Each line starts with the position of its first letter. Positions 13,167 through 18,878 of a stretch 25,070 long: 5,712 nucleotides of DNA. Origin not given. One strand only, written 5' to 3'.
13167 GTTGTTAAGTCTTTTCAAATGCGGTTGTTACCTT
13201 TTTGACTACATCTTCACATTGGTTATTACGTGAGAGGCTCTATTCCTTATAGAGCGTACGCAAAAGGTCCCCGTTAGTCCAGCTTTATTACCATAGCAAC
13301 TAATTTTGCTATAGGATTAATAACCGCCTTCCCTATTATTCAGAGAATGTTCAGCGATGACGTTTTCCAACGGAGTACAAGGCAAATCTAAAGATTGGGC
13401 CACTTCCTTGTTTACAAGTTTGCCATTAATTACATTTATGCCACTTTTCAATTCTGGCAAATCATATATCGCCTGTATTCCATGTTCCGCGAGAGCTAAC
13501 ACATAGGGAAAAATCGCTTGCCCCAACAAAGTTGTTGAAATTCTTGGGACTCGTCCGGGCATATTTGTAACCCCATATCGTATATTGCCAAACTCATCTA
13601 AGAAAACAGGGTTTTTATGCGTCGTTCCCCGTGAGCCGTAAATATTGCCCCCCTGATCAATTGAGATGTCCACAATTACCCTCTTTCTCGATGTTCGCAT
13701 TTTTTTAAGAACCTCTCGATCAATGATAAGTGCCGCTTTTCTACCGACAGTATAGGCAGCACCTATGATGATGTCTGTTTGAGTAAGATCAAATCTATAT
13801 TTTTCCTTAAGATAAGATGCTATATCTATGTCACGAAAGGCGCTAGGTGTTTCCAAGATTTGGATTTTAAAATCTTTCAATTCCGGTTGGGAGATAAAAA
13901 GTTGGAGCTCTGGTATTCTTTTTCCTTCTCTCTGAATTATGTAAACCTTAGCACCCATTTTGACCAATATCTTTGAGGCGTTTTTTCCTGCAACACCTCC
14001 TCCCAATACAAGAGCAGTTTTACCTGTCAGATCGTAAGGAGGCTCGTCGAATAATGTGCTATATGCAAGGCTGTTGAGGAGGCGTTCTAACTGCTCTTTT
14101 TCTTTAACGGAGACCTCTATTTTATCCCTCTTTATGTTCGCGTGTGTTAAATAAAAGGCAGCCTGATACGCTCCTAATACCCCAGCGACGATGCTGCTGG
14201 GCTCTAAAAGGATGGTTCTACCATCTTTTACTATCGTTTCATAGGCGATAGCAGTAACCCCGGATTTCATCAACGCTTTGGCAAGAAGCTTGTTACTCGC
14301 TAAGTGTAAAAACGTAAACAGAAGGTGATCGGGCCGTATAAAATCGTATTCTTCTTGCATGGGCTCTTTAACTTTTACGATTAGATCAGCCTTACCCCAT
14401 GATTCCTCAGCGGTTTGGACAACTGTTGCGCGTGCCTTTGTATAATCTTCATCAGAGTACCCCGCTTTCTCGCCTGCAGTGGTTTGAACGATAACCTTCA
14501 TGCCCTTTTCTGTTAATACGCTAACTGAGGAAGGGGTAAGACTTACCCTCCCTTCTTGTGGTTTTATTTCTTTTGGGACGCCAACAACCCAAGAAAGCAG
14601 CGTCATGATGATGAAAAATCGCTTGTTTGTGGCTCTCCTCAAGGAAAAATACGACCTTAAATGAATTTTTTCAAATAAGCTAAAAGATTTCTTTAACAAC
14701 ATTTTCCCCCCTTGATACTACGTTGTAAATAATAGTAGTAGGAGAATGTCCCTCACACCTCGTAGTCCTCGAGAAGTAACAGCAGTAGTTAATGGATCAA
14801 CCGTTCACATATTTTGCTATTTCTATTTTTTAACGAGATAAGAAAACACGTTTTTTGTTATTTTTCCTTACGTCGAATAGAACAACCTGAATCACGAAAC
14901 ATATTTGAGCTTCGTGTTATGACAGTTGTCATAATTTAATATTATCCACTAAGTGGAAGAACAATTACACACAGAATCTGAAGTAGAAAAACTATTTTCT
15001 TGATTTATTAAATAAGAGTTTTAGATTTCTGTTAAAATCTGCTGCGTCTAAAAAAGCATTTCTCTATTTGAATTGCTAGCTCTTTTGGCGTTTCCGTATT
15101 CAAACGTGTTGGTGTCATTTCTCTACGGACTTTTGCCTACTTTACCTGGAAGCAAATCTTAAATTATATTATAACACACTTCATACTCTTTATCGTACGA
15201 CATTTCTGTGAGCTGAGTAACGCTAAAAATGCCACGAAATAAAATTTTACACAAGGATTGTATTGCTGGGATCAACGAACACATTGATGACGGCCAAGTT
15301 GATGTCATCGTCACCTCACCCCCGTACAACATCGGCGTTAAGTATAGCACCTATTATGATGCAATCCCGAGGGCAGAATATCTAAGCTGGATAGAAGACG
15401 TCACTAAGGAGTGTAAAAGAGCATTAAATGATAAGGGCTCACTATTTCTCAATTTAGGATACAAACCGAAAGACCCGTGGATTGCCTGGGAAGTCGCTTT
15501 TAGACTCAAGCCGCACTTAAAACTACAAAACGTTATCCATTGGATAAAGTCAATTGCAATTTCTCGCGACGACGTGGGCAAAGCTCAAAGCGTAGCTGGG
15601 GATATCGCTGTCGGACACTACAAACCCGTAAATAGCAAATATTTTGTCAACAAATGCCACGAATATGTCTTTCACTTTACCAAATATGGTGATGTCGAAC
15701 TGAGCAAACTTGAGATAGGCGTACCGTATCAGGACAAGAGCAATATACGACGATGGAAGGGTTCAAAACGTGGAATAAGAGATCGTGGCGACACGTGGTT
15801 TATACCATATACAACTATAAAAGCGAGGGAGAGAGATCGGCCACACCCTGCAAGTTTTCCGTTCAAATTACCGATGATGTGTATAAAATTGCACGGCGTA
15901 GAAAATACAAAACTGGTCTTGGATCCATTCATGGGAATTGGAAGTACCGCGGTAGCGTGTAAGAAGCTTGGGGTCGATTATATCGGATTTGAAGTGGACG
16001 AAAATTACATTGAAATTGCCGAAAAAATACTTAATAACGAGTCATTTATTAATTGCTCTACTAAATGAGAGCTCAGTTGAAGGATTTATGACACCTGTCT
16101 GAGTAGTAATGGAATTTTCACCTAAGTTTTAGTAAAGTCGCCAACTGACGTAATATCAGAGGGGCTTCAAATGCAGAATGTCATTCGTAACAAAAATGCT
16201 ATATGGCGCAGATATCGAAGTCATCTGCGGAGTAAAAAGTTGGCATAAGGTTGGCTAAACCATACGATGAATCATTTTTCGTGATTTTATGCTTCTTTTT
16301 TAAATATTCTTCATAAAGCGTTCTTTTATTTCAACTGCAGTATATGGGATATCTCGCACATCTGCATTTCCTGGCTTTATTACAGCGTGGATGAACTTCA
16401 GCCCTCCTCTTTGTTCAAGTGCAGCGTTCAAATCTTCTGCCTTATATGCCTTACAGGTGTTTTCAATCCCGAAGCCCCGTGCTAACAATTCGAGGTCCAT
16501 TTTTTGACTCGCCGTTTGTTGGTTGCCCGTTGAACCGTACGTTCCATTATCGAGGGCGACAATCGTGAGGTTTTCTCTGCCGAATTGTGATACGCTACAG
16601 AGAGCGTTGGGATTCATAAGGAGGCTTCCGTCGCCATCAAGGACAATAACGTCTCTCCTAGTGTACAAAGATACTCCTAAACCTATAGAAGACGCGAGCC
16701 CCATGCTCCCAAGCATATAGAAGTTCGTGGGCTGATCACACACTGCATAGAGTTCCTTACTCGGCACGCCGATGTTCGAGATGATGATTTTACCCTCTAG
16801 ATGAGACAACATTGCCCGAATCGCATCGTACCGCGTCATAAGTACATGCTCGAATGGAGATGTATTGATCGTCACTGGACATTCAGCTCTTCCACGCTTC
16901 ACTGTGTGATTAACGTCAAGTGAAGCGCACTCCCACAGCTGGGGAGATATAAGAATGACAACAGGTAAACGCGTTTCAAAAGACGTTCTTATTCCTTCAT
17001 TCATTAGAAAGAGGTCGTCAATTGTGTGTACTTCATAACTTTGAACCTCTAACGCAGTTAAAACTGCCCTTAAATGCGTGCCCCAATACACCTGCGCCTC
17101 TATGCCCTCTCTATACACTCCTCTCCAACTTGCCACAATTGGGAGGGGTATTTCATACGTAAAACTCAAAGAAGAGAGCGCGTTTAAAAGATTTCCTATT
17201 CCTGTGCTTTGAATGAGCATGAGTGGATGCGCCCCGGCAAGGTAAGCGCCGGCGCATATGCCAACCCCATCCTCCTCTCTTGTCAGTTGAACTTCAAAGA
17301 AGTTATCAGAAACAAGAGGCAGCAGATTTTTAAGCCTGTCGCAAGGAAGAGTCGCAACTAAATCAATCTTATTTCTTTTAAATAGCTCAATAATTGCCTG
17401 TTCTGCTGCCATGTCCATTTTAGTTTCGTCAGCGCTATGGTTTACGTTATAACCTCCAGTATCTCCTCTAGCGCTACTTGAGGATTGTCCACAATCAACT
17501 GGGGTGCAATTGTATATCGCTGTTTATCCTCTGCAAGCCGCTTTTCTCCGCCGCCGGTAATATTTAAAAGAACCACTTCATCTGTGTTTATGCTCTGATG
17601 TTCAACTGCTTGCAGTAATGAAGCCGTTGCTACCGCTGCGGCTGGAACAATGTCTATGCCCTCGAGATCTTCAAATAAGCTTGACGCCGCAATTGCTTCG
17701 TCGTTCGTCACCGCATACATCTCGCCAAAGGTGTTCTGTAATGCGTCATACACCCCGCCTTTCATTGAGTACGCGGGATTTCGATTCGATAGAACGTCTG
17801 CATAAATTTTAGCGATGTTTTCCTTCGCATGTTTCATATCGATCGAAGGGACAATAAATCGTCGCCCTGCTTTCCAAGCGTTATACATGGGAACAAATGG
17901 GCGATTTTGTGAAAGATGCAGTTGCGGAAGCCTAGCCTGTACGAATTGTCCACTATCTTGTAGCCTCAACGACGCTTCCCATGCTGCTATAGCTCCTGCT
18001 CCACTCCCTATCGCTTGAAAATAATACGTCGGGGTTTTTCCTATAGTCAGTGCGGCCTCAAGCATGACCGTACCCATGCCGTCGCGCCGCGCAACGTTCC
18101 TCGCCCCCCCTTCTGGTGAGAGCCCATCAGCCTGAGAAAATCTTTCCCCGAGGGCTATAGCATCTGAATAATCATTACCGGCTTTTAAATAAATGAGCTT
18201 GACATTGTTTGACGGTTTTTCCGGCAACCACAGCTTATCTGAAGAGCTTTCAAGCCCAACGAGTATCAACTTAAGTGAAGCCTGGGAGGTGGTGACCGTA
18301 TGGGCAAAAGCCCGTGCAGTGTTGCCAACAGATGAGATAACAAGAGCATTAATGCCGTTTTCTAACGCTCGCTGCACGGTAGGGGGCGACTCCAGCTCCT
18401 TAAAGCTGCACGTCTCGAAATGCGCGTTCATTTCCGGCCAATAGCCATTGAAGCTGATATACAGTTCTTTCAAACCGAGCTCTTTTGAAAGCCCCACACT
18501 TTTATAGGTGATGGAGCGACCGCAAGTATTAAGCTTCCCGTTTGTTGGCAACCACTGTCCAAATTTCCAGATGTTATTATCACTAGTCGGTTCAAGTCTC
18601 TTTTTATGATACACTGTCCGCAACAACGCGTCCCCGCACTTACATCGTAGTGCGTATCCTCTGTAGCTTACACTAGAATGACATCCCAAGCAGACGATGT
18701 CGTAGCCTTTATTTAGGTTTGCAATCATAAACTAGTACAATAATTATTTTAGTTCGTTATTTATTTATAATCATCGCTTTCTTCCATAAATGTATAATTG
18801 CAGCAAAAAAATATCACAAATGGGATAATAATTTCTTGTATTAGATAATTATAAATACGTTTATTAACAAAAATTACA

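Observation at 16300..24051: Coenzyme M biosynthesis genes clustered with an atypical HdrABC in one divergent block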

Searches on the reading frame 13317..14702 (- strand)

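Call 5: search_protein_families(library=ncbifam, proteins=[window:13317-14702:-], max_evalue=0.001)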
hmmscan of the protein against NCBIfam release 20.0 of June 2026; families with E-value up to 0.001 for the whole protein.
window:13317-14702:- (461 aa): 4 families
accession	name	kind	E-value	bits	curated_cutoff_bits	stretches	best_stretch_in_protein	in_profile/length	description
TIGR00518.1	alaDH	equivalog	1.6e-85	287.3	391.85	2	40-188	3-151/370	alanine dehydrogenase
NF006942.0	PRK09424.1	equivalog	5.5e-37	127.6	383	2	40-177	3-138/510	Re/Si-specific NAD(P)(+) transhydrogenase subunit alpha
TIGR00561.1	pntA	equivalog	1.4e-27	96.6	444.4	2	40-181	2-140/511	Re/Si-specific NAD(P)(+) transhydrogenase subunit alpha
NF006162.0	PRK08306.1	equivalog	0.00025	20.5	261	0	221-264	148-191/297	dipicolinate synthase subunit DpsA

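Call 6: search_protein_families(library=pfam, proteins=[window:13317-14702:-], max_evalue=0.001)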
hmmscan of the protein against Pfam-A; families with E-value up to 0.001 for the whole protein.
window:13317-14702:- (461 aa): 4 families
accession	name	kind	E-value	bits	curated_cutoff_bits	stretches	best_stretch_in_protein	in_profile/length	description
PF05222.21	AlaDh_PNT_N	-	2.9e-44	151.1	30.4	1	41-173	1-136/136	Alanine dehydrogenase/PNT, N-terminal domain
PF01262.27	AlaDh_PNT_C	-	4.2e-42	144.4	23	1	230-431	31-213/214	Alanine dehydrogenase/PNT, C-terminal domain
PF01488.26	Shikimate_DH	-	0.00013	22.5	24.3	0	224-294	9-80/138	Shikimate / quinate 5-dehydrogenase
PF02826.25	2-Hacid_dh_C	-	0.00092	19.1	25.1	0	219-264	28-73/178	D-isomer specific 2-hydroxyacid dehydrogenase, NAD binding domain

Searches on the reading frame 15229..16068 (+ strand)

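Call 5: search_protein_families(library=ncbifam, proteins=[window:15229-16068:+], max_evalue=0.001)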
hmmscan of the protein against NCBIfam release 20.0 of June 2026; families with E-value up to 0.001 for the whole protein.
window:15229-16068:+ (279 aa): 4 families
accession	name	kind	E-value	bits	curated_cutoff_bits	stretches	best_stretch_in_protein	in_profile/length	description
NF008572.0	PRK11524.1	equivalog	2.9e-21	75.9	292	2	4-76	15-86/294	adenine-specific DNA-methyltransferase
NF050803.1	DnaMtaseCcrMCaul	equivalog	2.8e-16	59.4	830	1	183-271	160-250/350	adenine-specific DNA-methyltransferase CcrM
NF010253.0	PRK13699.1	subfamily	3.7e-11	43.1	244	1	225-268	162-205/226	DNA methyltransferase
TIGR01177.1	TIGR01177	hypoth_equivalog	9.6e-08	31.7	316.55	1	195-262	151-218/330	TIGR01177 family methyltransferase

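Call 6: search_protein_families(library=pfam, proteins=[window:15229-16068:+], max_evalue=0.001)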
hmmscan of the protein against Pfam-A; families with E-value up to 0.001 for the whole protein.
window:15229-16068:+ (279 aa): 1 family
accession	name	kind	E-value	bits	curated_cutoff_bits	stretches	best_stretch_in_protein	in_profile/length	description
PF01555.25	N6_N4_Mtase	-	7.3e-45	154.1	26.7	1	24-266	1-221/221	DNA methylase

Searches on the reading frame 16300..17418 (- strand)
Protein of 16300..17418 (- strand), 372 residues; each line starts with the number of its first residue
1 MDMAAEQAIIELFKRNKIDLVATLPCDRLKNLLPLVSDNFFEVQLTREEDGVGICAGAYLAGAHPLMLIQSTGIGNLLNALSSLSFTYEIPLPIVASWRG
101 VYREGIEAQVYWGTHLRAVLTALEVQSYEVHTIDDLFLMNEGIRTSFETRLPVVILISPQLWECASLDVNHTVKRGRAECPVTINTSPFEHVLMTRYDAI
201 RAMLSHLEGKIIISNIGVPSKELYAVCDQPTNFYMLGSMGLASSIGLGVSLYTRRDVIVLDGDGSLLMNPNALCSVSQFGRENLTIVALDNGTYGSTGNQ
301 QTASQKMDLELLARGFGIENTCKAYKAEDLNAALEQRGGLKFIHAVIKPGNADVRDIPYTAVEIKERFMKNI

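Call 5: search_protein_families(library=ncbifam, proteins=[window:16300-17418:-], max_evalue=0.001)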
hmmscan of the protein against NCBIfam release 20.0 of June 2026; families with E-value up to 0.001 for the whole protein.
window:16300-17418:- (372 aa): 15 families
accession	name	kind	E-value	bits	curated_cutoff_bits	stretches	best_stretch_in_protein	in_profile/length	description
TIGR03846.1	sulfopy_beta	equivalog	1.3e-68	230.5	221.5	1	196-372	1-181/182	sulfopyruvate decarboxylase subunit beta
TIGR03297.1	Ppyr-DeCO2ase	equivalog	2.6e-60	204.4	312.5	1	18-370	2-358/360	phosphonopyruvate decarboxylase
TIGR03845.1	sulfopyru_alph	equivalog_domain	5.9e-57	192.1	147.95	1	6-162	1-160/160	sulfopyruvate decarboxylase subunit alpha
NF004813.0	PRK06163.1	equivalog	1.5e-35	122.7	240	1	191-371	10-195/202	hypothetical protein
NF006016.1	PRK08155.1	equivalog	2.9e-09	35.9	870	1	236-349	408-534/554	acetolactate synthase large subunit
NF006203.0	PRK08327.1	equivalog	1.1e-06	27.4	456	1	204-297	396-494/571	thiamine pyrophosphate-requiring protein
NF006052.0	PRK08199.1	subfamily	1.1e-06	27.3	539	1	237-297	415-475/559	thiamine pyrophosphate protein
NF006524.0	PRK08978.1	equivalog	1.1e-06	27.2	738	1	235-301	399-465/548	acetolactate synthase 2 catalytic subunit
TIGR04377.1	myo_inos_iolD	equivalog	2.8e-06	26.3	715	1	236-306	439-509/616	3D-(3,5/4)-trihydroxycyclohexane-1,2-dione acylhydrolase (decyclizing)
TIGR00118.1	acolac_lg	equivalog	4.8e-06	25.3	538.35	1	236-334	409-518/557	biosynthetic-type acetolactate synthase large subunit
NF004710.0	PRK06048.1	equivalog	6.3e-05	21.6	976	0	226-302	400-479/561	acetolactate synthase large subunit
NF006122.0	PRK08266.1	subfamily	0.00033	19.3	571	0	237-336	402-510/543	hypothetical protein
NF005470.0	PRK07064.1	equivalog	0.00038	19.6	495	1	225-304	394-474/552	thiamine pyrophosphate-binding protein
NF005485.1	PRK07092.1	equivalog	0.00053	18.9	493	0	230-336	387-504/523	benzoylformate decarboxylase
NF006319.0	PRK08527.1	equivalog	0.00063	18.3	905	0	236-296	414-474/565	acetolactate synthase large subunit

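Call 6: search_protein_families(library=pfam, proteins=[window:16300-17418:-], max_evalue=0.001)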
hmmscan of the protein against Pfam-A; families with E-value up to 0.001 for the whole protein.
window:16300-17418:- (372 aa): 2 families
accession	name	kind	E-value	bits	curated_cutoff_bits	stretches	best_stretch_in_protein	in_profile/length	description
PF02775.26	TPP_enzyme_C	-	3.1e-16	60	21.9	1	230-336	18-139/151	Thiamine pyrophosphate enzyme, C-terminal TPP binding domain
PF02776.23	TPP_enzyme_N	-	2.1e-08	34.4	26.8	1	3-105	1-106/119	Thiamine pyrophosphate enzyme, N-terminal TPP binding domain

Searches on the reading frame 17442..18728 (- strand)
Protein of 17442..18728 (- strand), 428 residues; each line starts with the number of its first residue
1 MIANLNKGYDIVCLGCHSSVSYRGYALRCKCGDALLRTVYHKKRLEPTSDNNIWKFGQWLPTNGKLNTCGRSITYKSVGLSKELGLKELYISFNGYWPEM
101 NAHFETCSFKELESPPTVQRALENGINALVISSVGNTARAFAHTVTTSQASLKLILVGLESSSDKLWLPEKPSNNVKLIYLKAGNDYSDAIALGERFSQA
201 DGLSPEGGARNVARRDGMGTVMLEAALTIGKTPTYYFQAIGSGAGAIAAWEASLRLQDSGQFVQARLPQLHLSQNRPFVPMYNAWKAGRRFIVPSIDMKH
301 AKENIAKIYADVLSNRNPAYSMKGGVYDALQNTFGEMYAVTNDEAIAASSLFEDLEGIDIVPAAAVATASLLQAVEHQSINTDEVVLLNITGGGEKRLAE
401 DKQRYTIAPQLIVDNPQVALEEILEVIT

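Call 5: search_protein_families(library=ncbifam, proteins=[window:17442-18728:-], max_evalue=0.001)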
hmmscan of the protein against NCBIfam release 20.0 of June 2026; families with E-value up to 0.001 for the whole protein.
window:17442-18728:- (428 aa): 6 families
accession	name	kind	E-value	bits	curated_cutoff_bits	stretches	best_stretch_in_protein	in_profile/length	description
TIGR03844.1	cysteate_syn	equivalog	3.9e-160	533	324.9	1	9-413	1-398/398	cysteate synthase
NF006050.0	PRK08197.1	equivalog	1.7e-18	66.6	303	1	12-396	10-383/406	threonine synthase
NF004996.0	PRK06381.1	equivalog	1.2e-16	60.7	266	1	69-393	13-317/319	threonine synthase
NF004170.0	PRK05638.1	equivalog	8e-14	51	421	1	12-409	3-371/442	threonine synthase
NF006205.0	PRK08329.1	equivalog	3.3e-09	36.2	358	1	13-274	4-244/347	threonine synthase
TIGR00260.1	thrC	equivalog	1.7e-05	24.2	167.1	1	74-396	25-337/340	threonine synthase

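Call 6: search_protein_families(library=pfam, proteins=[window:17442-18728:-], max_evalue=0.001)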
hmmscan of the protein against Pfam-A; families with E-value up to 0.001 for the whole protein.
window:17442-18728:- (428 aa): 1 family
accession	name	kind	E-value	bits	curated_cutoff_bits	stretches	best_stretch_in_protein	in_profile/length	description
PF00291.31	PALP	-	1.2e-24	87.7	35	1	105-392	33-295/295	Pyridoxal-phosphate dependent enzyme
